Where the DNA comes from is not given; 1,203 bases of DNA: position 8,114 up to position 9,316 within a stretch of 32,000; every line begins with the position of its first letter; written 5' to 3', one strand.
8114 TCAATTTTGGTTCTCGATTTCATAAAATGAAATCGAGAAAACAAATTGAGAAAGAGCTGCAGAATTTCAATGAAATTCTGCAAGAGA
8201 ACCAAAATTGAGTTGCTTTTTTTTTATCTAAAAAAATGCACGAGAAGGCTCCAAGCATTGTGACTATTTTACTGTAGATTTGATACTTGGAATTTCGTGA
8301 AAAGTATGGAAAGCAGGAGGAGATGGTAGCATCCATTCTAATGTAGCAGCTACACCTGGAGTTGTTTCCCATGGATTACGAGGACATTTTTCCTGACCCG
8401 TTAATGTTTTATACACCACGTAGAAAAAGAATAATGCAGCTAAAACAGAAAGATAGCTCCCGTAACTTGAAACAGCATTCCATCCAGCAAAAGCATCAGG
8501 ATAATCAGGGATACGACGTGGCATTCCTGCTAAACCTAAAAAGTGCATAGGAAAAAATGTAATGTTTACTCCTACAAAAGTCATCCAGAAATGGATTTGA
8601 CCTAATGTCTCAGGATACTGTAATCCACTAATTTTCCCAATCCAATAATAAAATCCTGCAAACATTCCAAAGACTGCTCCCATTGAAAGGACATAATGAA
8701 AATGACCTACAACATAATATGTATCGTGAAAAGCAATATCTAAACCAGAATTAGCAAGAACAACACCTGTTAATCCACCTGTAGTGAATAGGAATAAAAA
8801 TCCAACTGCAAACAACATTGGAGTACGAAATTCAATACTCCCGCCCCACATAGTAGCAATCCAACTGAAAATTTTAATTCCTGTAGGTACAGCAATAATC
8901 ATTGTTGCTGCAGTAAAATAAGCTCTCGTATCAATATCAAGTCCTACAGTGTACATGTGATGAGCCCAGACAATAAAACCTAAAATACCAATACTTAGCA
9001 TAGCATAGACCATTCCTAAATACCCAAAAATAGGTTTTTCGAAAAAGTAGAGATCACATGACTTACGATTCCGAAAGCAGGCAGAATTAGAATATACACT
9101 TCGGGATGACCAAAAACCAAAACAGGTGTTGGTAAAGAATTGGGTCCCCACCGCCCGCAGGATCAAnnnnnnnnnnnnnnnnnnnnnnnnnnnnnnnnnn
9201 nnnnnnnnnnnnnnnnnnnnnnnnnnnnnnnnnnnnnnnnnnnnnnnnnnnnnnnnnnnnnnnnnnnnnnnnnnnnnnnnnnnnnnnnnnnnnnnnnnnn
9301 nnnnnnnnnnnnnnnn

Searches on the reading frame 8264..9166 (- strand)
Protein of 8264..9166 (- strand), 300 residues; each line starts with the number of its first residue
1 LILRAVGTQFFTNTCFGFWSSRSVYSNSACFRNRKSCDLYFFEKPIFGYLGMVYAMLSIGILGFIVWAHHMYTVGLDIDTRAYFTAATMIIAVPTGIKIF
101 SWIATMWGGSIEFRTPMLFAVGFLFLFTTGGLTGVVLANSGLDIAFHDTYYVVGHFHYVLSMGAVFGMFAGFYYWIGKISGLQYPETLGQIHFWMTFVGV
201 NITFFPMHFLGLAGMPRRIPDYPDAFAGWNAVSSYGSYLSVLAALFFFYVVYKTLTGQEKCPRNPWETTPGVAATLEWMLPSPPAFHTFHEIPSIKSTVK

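Call 7: search_protein_families(library=pfam, proteins=[window:8264-9166:-])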
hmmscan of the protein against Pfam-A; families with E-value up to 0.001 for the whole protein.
window:8264-9166:- (300 aa): 1 family
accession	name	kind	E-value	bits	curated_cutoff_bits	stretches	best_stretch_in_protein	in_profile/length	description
PF00115.25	COX1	-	7.1e-76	256.2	34.8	1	41-238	232-435/436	Cytochrome C and Quinol oxidase polypeptide I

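Call 34: find_homologous_proteins(query=window:8264-9166:-, max_evalue=1e-100)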
Query window:8264-9166:- (300 aa): 5574 proteins with E <= 1e-100 among 8000 candidates; the best 120 are listed.
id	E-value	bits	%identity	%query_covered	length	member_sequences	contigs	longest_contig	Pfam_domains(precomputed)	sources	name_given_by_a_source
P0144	5.4e-162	557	92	87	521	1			PF00115.26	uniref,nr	uniref:Cytochrome c oxidase subunit 1 n=1 Tax=Chlorella sorokiniana TaxID=3076 RepID=A0A076EAS5_CHLS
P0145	5.4e-162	557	92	87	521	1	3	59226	PF00115.26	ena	-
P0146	3.7e-161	554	92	87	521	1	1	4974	PF00115.26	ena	-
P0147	2.9e-159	548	91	85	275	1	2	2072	PF00115.26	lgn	-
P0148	1.2e-158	546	92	86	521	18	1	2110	PF00115.26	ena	-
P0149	1.4e-158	545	92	86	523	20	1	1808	PF00115.26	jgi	-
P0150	1.4e-157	542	91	87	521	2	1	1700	PF00115.26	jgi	-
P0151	4.7e-157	540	90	86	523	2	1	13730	PF00115.26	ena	-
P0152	1.4e-156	539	90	86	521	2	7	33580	PF00115.26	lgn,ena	-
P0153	4.0e-156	537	90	86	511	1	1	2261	PF00115.26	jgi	-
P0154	5.4e-154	530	90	86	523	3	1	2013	PF00115.26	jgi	jgi:cytochrome c oxidase subunit 1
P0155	6.6e-154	530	88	86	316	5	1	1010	PF00115.26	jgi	jgi:cytochrome c oxidase subunit 1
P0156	2.6e-153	528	88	86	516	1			PF00115.26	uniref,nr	uniref:Cytochrome c oxidase subunit 1 n=1 Tax=Prototheca wickerhamii TaxID=3111 RepID=A0A873HVW2_PRO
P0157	4.9e-153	527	88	86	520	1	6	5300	PF00115.26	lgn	-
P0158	9.3e-152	523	86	86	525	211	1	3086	PF00115.26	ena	-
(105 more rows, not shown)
